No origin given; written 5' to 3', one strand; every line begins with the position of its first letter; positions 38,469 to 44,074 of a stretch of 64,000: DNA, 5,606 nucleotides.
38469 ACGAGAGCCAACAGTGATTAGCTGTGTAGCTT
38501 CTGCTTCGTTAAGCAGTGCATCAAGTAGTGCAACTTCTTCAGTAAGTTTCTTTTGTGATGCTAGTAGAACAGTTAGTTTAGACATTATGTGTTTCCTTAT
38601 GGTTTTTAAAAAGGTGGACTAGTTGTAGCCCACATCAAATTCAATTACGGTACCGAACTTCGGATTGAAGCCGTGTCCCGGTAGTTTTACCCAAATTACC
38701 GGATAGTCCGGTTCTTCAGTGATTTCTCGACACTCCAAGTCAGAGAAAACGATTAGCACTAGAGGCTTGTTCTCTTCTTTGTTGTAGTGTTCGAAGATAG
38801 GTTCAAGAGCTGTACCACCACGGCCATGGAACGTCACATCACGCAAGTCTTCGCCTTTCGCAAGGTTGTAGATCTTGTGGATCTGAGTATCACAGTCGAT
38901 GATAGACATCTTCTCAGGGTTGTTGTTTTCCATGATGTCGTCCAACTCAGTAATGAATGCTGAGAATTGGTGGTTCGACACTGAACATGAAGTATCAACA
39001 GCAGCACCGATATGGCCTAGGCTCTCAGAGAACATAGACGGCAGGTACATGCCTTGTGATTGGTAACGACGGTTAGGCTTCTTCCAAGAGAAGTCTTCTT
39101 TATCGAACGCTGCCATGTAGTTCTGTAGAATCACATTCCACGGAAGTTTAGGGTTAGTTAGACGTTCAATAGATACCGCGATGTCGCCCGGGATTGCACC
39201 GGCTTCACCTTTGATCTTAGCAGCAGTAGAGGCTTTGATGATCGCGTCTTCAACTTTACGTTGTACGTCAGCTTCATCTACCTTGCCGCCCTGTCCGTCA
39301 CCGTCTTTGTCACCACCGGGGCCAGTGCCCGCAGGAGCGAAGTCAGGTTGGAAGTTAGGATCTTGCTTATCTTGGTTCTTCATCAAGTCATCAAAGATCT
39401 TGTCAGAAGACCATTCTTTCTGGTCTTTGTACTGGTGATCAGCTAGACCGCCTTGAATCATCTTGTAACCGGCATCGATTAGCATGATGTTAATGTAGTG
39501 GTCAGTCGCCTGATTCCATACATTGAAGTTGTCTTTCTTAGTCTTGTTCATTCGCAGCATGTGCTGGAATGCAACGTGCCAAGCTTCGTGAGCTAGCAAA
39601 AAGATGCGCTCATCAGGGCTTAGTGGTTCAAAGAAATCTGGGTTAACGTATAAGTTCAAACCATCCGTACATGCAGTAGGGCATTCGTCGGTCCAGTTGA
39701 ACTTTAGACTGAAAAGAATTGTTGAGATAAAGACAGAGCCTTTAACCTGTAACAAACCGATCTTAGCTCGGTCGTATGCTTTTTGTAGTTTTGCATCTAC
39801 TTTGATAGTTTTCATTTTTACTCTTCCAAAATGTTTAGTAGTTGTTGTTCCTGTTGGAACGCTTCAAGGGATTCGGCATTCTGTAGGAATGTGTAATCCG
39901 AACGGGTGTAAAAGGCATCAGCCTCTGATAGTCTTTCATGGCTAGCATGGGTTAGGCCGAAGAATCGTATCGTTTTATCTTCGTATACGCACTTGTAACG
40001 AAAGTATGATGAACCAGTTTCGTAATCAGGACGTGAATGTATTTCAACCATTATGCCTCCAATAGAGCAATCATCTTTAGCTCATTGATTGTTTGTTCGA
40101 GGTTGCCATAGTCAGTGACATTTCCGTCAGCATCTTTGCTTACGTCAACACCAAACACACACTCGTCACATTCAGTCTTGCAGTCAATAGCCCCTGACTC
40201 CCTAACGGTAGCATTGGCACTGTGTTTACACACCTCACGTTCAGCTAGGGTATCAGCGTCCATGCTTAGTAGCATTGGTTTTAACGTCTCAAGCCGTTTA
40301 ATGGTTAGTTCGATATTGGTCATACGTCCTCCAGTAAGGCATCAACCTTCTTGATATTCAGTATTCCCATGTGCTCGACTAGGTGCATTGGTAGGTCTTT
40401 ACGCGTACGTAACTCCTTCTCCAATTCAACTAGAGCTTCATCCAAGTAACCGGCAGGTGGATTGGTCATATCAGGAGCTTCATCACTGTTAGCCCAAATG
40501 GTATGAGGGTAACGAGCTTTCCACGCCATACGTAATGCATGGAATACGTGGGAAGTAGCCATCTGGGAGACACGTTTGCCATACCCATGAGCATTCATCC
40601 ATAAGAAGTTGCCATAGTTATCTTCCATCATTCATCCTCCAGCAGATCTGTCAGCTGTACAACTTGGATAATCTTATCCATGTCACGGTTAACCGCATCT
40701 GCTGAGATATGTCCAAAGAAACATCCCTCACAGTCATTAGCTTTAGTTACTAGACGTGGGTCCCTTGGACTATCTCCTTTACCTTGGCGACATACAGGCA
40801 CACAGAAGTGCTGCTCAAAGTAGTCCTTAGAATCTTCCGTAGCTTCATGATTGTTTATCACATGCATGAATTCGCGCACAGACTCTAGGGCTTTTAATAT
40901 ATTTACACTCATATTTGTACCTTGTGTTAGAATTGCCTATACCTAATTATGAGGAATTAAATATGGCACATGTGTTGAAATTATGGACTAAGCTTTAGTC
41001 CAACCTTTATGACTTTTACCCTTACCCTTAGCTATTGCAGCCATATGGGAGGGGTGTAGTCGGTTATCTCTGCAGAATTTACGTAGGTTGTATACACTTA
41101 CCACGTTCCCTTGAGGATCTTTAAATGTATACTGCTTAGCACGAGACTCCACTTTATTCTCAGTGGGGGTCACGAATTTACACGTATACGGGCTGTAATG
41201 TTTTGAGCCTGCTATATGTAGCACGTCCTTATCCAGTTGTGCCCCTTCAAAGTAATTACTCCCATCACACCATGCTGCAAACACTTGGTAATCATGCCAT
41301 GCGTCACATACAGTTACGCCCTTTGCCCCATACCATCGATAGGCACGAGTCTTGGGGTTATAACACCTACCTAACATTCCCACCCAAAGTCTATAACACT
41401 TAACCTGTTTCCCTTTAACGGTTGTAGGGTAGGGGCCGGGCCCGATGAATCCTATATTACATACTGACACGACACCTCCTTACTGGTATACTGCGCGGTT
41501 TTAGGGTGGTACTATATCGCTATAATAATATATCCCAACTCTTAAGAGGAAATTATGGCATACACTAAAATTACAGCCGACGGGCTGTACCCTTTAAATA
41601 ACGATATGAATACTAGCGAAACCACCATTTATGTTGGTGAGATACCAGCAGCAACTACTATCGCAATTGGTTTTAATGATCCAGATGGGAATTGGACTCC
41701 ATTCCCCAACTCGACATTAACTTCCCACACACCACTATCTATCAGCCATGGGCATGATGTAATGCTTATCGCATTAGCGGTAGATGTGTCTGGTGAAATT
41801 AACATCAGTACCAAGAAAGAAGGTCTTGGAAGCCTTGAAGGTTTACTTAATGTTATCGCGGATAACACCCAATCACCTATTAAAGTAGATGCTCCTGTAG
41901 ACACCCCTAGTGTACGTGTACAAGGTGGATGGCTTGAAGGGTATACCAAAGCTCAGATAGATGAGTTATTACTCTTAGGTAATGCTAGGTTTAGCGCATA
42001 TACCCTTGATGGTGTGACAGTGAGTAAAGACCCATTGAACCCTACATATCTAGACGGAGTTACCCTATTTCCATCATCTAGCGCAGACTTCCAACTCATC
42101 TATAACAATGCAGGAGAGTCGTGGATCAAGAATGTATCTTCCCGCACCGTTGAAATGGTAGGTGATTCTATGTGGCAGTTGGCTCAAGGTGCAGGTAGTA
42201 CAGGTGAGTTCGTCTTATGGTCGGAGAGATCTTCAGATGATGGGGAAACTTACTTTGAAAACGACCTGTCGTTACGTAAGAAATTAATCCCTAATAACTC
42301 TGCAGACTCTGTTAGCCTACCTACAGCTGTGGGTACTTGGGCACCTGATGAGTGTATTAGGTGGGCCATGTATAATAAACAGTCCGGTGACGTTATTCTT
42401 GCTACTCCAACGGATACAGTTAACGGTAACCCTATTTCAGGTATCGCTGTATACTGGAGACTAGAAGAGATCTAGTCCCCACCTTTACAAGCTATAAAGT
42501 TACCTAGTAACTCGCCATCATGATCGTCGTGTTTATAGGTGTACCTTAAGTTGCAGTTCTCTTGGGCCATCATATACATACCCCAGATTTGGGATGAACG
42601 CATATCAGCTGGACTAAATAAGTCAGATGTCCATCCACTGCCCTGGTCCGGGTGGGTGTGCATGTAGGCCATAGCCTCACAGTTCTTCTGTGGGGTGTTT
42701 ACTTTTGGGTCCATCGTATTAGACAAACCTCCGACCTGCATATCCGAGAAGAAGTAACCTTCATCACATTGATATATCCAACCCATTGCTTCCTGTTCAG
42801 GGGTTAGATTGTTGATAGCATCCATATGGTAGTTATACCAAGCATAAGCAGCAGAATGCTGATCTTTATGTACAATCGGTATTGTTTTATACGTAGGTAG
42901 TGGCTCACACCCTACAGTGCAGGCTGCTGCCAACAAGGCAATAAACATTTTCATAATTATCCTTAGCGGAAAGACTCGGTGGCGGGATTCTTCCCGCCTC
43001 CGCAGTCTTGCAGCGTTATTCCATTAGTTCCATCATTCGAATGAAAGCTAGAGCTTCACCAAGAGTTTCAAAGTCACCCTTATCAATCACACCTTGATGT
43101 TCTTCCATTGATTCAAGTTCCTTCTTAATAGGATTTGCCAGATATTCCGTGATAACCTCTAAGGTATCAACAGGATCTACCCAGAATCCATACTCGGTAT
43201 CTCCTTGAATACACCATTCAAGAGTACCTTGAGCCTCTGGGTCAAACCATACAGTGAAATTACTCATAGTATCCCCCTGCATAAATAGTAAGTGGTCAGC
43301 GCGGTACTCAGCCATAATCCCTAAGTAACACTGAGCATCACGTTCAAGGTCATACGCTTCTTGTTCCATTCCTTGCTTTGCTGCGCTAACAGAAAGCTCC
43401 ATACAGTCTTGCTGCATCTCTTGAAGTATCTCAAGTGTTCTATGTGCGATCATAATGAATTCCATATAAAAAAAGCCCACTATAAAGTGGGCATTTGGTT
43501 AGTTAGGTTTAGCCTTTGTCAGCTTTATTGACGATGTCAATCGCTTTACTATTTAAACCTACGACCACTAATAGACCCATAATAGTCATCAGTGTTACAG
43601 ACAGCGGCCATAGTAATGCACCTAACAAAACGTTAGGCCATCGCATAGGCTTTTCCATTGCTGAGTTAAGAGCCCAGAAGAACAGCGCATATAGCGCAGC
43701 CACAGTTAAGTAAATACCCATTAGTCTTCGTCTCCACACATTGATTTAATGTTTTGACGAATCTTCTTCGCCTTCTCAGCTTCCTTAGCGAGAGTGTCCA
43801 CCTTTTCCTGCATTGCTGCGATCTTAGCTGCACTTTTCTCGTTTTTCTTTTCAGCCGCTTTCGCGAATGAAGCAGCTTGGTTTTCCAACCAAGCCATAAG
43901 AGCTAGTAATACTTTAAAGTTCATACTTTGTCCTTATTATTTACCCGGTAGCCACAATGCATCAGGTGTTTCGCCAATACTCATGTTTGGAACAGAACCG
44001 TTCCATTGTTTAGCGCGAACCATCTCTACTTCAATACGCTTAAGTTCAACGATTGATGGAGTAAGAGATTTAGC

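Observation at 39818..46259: Accessory island between the vWA gene and the MoxR ATPase, carrying an SPFH/coiled-coil membrane module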

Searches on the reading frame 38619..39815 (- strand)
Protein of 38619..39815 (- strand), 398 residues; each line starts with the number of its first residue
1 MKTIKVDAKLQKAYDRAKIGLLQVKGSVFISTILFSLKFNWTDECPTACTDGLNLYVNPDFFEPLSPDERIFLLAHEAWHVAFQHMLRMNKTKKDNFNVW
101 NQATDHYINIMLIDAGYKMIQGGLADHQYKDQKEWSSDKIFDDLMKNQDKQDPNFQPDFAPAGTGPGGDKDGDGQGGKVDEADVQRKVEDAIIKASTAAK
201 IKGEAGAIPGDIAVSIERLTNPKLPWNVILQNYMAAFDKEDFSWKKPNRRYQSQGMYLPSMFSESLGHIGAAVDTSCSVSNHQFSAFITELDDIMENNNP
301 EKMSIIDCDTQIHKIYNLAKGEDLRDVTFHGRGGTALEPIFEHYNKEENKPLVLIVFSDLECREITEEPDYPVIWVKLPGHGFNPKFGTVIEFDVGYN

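Call 4: search_protein_families(library=pfam, proteins=[window:38619-39815:-], max_evalue=0.1)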
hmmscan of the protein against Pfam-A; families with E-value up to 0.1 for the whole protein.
window:38619-39815:- (398 aa): 3 families
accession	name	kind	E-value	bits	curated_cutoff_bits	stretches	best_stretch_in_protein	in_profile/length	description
PF13203.12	DUF2201_N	-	4e-42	145.1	23.2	1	24-261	14-270/271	Putative metallopeptidase domain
PF09967.15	DUF2201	-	2.4e-24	86.3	26.4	1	272-393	4-122/123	VWA-like domain (DUF2201)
PF01435.24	Peptidase_M48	-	0.049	13.9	20.3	1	55-90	49-85/186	Peptidase family M48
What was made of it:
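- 38619..39815 (-): DUF2201_N metallopeptidase-like plus VWA-like protein. This core gene is the downstream boundary of the island. Call 4.
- Checked: vWA gene 38619-39815: DUF2201_N (E=4e-42) plus DUF2201 (E=2.4e-24) (call 4).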

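Call 11: search_protein_families(library=phrogs, proteins=[window:38619-39815:-], max_evalue=0.001)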
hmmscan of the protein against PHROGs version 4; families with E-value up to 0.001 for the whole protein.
window:38619-39815:- (398 aa): 2 families
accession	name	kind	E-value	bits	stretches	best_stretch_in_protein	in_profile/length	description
phrog_1314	-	DNA, RNA and nucleotide metabolism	1e-135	453.9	1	6-395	7-392/394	HNH endonuclease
phrog_30358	-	unknown function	3.6e-24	86.8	1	209-393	16-199/204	-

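Call 42: search_protein_families(library=padloc, proteins=[window:38619-39815:-], max_evalue=0.01)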
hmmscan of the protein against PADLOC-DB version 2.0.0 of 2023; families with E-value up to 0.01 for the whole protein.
window:38619-39815:- (398 aa): 0 families

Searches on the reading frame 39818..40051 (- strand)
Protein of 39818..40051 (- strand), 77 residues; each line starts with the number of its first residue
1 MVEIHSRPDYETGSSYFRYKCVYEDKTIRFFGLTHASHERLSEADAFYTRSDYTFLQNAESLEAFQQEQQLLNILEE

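Call 4: search_protein_families(library=pfam, proteins=[window:39818-40051:-], max_evalue=0.1)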
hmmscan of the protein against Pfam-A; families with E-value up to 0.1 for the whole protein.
window:39818-40051:- (77 aa): 0 families

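Call 10: search_protein_families(library=phrogs, proteins=[window:39818-40051:-], max_evalue=0.001)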
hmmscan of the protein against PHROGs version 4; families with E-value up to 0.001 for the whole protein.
window:39818-40051:- (77 aa): 0 families

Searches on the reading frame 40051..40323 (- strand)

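Call 4: search_protein_families(library=pfam, proteins=[window:40051-40323:-], max_evalue=0.1)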
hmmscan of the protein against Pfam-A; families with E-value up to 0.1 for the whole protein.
window:40051-40323:- (90 aa): 1 family
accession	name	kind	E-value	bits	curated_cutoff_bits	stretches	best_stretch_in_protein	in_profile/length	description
PF22414.1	Hia_Tpr_ring_dom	-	0.014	15.5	27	1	59-70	20-31/37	Trimeric autotransporter adhesin, Trp ring domain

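Call 10: search_protein_families(library=phrogs, proteins=[window:40051-40323:-], max_evalue=0.001)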
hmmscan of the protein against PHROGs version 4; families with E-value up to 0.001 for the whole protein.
window:40051-40323:- (90 aa): 0 families

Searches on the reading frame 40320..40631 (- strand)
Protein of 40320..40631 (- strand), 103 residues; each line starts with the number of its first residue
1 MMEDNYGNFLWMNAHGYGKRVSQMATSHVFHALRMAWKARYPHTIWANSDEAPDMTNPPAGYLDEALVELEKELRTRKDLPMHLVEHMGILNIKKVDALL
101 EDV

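Call 4: search_protein_families(library=pfam, proteins=[window:40320-40631:-], max_evalue=0.1)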
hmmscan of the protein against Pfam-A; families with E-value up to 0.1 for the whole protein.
window:40320-40631:- (103 aa): 0 families

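Call 10: search_protein_families(library=phrogs, proteins=[window:40320-40631:-], max_evalue=0.001)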
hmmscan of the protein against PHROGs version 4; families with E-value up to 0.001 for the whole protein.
window:40320-40631:- (103 aa): 2 families
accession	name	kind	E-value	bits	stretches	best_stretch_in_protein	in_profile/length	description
phrog_21021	-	unknown function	1.6e-47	160.8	1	7-103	1-98/98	-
phrog_33283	-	unknown function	2.6e-07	31.6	1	9-91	5-87/182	-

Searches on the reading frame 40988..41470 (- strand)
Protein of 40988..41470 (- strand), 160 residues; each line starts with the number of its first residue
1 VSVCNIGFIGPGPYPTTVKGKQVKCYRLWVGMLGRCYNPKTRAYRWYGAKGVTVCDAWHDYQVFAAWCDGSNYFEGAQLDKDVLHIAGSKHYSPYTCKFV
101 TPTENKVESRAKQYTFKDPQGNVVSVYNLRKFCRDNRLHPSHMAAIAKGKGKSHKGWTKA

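Call 4: search_protein_families(library=pfam, proteins=[window:40988-41470:-], max_evalue=0.1)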
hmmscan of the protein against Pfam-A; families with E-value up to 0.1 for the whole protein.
window:40988-41470:- (160 aa): 0 families

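Call 10: search_protein_families(library=phrogs, proteins=[window:40988-41470:-], max_evalue=0.001)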
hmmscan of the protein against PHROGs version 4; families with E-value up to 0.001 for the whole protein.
window:40988-41470:- (160 aa): 5 families
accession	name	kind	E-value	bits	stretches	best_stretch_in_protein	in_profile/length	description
phrog_2081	-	DNA, RNA and nucleotide metabolism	2.3e-59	202.7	1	2-159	80-248/433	HNH endonuclease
phrog_953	-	DNA, RNA and nucleotide metabolism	1.9e-29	104.3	1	14-112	209-308/420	HNH endonuclease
phrog_374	-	DNA, RNA and nucleotide metabolism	1.6e-27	97.6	1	25-138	272-379/617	HNH endonuclease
phrog_3377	-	DNA, RNA and nucleotide metabolism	2.2e-23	84.1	1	22-118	11-104/196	HNH endonuclease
phrog_8790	-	DNA, RNA and nucleotide metabolism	6.1e-17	63.4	1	22-118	22-112/241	restriction endonuclease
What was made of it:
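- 40988..41470 (-): HNH-type homing-endonuclease-like gene. It is a pVa5-specific insertion, absent from this position in all relatives. PHROG 2081 E=2.3e-59 (call 10).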

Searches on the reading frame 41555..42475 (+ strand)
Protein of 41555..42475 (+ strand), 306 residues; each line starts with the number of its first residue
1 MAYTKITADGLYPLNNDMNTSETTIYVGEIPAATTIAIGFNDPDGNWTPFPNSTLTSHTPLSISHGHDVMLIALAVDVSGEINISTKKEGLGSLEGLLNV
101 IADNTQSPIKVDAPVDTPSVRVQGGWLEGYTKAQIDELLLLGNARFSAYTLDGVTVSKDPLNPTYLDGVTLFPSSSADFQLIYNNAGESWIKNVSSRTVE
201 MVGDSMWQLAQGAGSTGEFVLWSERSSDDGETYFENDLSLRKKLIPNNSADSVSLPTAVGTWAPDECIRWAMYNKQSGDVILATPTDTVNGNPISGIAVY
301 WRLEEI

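Call 4: search_protein_families(library=pfam, proteins=[window:41555-42475:+], max_evalue=0.1)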
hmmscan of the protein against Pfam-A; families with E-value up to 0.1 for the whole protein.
window:41555-42475:+ (306 aa): 0 families

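Call 10: search_protein_families(library=phrogs, proteins=[window:41555-42475:+], max_evalue=0.001)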
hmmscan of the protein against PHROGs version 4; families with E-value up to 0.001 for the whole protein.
window:41555-42475:+ (306 aa): 2 families
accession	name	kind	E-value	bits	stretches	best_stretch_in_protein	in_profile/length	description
phrog_23862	-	unknown function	2.6e-101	337.9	1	113-306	1-184/185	-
phrog_32924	-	unknown function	8.3e-54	184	1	1-129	1-127/326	-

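Call 41: search_protein_families(library=ncbifam, proteins=[window:41555-42475:+], max_evalue=0.05)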
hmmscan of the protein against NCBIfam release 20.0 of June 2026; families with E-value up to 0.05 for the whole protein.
window:41555-42475:+ (306 aa): 0 families

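Call 42: search_protein_families(library=padloc, proteins=[window:41555-42475:+], max_evalue=0.01)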
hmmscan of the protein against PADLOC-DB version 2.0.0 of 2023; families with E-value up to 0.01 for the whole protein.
window:41555-42475:+ (306 aa): 0 families

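Call 93: search_solved_structures(query=window:41555-42475:+, max_evalue=1)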
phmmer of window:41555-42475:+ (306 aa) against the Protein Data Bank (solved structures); distinct sequences matched with E-value up to 1: 1.
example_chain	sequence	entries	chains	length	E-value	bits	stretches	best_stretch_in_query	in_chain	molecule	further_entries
2l5f_A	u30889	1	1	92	0.17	14.4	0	212-237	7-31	Pre-mRNA-processing factor 40 homolog A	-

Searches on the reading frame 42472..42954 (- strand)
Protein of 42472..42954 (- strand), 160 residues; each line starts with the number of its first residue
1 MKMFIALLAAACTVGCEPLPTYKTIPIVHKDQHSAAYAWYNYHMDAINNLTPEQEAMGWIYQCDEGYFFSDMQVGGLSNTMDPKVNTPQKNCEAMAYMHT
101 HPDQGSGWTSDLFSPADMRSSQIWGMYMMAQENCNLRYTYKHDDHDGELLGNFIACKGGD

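Call 4: search_protein_families(library=pfam, proteins=[window:42472-42954:-], max_evalue=0.1)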
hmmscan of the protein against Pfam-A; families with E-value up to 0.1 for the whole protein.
window:42472-42954:- (160 aa): 1 family
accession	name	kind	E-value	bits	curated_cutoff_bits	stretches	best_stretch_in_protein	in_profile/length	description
PF14220.11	DUF4329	-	4.5e-06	27.1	28.6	1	42-122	6-86/116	Domain of unknown function (DUF4329)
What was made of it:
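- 42472..42954 (-): 160-aa predicted lipoprotein (LLAAAC lipobox) with a DUF4329-like domain and an HxH...SxxD motif. DUF4329 E=4.5e-6, 27.1 bits against cut-off 28.6 (call 4).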

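Call 10: search_protein_families(library=phrogs, proteins=[window:42472-42954:-], max_evalue=0.001)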
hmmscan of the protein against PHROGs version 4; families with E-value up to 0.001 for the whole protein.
window:42472-42954:- (160 aa): 2 families
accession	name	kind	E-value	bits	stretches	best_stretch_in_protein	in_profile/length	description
phrog_33532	-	unknown function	1.6e-97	325.4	1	1-160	1-163/167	-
phrog_27966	-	unknown function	1.2e-18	68.1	1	73-157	3-84/84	-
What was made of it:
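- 42472..42954 (-): PHROG 33532 (call 10).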

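Call 41: search_protein_families(library=ncbifam, proteins=[window:42472-42954:-], max_evalue=0.05)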
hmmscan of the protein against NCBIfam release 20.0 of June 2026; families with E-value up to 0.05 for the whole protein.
window:42472-42954:- (160 aa): 0 families

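Call 42: search_protein_families(library=padloc, proteins=[window:42472-42954:-], max_evalue=0.01)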
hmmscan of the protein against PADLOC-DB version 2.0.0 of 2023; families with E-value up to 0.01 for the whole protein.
window:42472-42954:- (160 aa): 0 families

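Call 92: search_solved_structures(query=window:42472-42954:-, max_evalue=1)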
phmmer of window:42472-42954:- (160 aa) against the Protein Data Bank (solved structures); distinct sequences matched with E-value up to 1: 1.
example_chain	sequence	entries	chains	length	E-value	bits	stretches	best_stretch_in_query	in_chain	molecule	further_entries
3q98_A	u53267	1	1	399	0.47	13.5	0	26-70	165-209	transcarbamylase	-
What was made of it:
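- Tried and rejected: PDB sequence searches for the lipoprotein and the + strand protein found nothing (calls 92, 93).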

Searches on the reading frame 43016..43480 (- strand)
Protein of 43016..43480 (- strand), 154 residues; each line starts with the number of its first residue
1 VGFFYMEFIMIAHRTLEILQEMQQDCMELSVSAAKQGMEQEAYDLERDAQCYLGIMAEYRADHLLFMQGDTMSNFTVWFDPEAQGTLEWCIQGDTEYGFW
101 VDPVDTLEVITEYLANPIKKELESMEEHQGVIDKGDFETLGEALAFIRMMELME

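Call 4: search_protein_families(library=pfam, proteins=[window:43016-43480:-], max_evalue=0.1)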
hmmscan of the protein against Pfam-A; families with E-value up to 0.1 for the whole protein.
window:43016-43480:- (154 aa): 1 family
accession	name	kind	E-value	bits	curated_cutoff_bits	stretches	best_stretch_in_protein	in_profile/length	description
PF23205.1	DUF7063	-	0.017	15.7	27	1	58-107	20-69/85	Domain of unknown function (DUF7063)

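Call 10: search_protein_families(library=phrogs, proteins=[window:43016-43480:-], max_evalue=0.001)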
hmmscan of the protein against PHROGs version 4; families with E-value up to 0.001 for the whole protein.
window:43016-43480:- (154 aa): 0 families

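Call 41: search_protein_families(library=ncbifam, proteins=[window:43016-43480:-], max_evalue=0.05)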
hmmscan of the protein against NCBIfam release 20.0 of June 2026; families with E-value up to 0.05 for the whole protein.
window:43016-43480:- (154 aa): 0 families

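Call 42: search_protein_families(library=padloc, proteins=[window:43016-43480:-], max_evalue=0.01)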
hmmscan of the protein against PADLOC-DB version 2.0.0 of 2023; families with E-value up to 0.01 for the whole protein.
window:43016-43480:- (154 aa): 0 families

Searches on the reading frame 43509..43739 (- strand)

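Call 4: search_protein_families(library=pfam, proteins=[window:43509-43739:-], max_evalue=0.1)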
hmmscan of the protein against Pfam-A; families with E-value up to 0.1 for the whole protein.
window:43509-43739:- (76 aa): 2 families
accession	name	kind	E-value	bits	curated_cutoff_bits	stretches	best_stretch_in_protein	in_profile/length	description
PF19606.4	DUF6111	-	0.0012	19.6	24.1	1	7-61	9-61/87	Family of unknown function (DUF6111)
PF23417.1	STING_TM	-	0.088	13.6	28.1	0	10-56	52-93/109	STING transmembrane domain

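Call 10: search_protein_families(library=phrogs, proteins=[window:43509-43739:-], max_evalue=0.001)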
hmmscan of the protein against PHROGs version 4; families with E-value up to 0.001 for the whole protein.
window:43509-43739:- (76 aa): 0 families

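Call 41: search_protein_families(library=ncbifam, proteins=[window:43509-43739:-], max_evalue=0.05)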
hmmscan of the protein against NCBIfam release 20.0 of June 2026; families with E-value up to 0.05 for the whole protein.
window:43509-43739:- (76 aa): 2 families
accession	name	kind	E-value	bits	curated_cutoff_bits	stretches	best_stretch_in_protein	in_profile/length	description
TIGR00915.1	2A0602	subfamily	0.0091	13.9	940.35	1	6-73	880-948/1050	efflux RND transporter permease subunit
NF000282.2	RND_permease_1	subfamily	0.031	12.1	1250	1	7-73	881-948/1029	multidrug efflux RND transporter permease subunit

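Call 42: search_protein_families(library=padloc, proteins=[window:43509-43739:-], max_evalue=0.01)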
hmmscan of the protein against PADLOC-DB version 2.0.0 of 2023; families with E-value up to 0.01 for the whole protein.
window:43509-43739:- (76 aa): 0 families

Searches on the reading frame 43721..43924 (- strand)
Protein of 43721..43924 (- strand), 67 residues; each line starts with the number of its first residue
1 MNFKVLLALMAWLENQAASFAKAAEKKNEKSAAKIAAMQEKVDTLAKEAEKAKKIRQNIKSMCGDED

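Call 5: search_protein_families(library=pfam, proteins=[window:43721-43924:-], max_evalue=0.1)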
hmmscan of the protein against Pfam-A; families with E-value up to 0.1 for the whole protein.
window:43721-43924:- (67 aa): 6 families
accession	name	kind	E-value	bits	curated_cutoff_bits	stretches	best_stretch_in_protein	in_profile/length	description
PF10267.14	Tmemb_cc2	-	0.00026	20.8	32.8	1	14-53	41-81/397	Predicted transmembrane and coiled-coil 2 protein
PF10046.14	BLOC1_2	-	0.0024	18.6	33.4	1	22-63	23-64/96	Biogenesis of lysosome-related organelles complex-1 subunit 2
PF20130.4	DUF6520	-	0.03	15.1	25.4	1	1-42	1-44/83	Family of unknown function (DUF6520)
PF11932.13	DUF3450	-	0.031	14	32.6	1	6-54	4-51/241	Protein of unknown function (DUF3450)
PF01895.24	PhoU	-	0.037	14.8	23.5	1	14-52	9-47/89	PhoU domain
PF02865.22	STAT_int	-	0.058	14.3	26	1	8-60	32-83/121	STAT protein, protein interaction domain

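Call 10: search_protein_families(library=phrogs, proteins=[window:43721-43924:-], max_evalue=0.001)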
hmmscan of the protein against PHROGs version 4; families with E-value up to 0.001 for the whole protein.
window:43721-43924:- (67 aa): 1 family
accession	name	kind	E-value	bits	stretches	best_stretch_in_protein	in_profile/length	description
phrog_27189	-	unknown function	5.7e-34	117.3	1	1-67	1-67/78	-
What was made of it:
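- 43721..43924 (-): cc67, a 67-aa protein with a hydrophobic N-terminus (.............) and a K/E/A-rich helix. It occurs as two allelic types that assort independently of the SPFH type. PHROG 27189 E=5.7e-34 (call 10).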

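Call 41: search_protein_families(library=ncbifam, proteins=[window:43721-43924:-], max_evalue=0.05)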
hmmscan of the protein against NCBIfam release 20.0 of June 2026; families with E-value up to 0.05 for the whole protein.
window:43721-43924:- (67 aa): 3 families
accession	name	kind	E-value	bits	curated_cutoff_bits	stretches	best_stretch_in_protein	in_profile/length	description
NF043058.1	T4SS_LegC2C7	subfamily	0.0047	16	350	1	12-61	122-171/348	LegC2/C7 family Dot/Icm T4SS effector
TIGR02135.1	phoU_full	equivalog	0.0089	15.6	130.25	1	6-51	118-163/212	phosphate signaling complex protein PhoU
TIGR04211.1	SH3_and_anchor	equivalog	0.025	14.2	65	1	12-59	52-99/198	TIGR04211 family SH3 domain-containing protein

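Call 42: search_protein_families(library=padloc, proteins=[window:43721-43924:-], max_evalue=0.01)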
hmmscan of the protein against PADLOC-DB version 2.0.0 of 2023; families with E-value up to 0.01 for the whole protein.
window:43721-43924:- (67 aa): 0 families
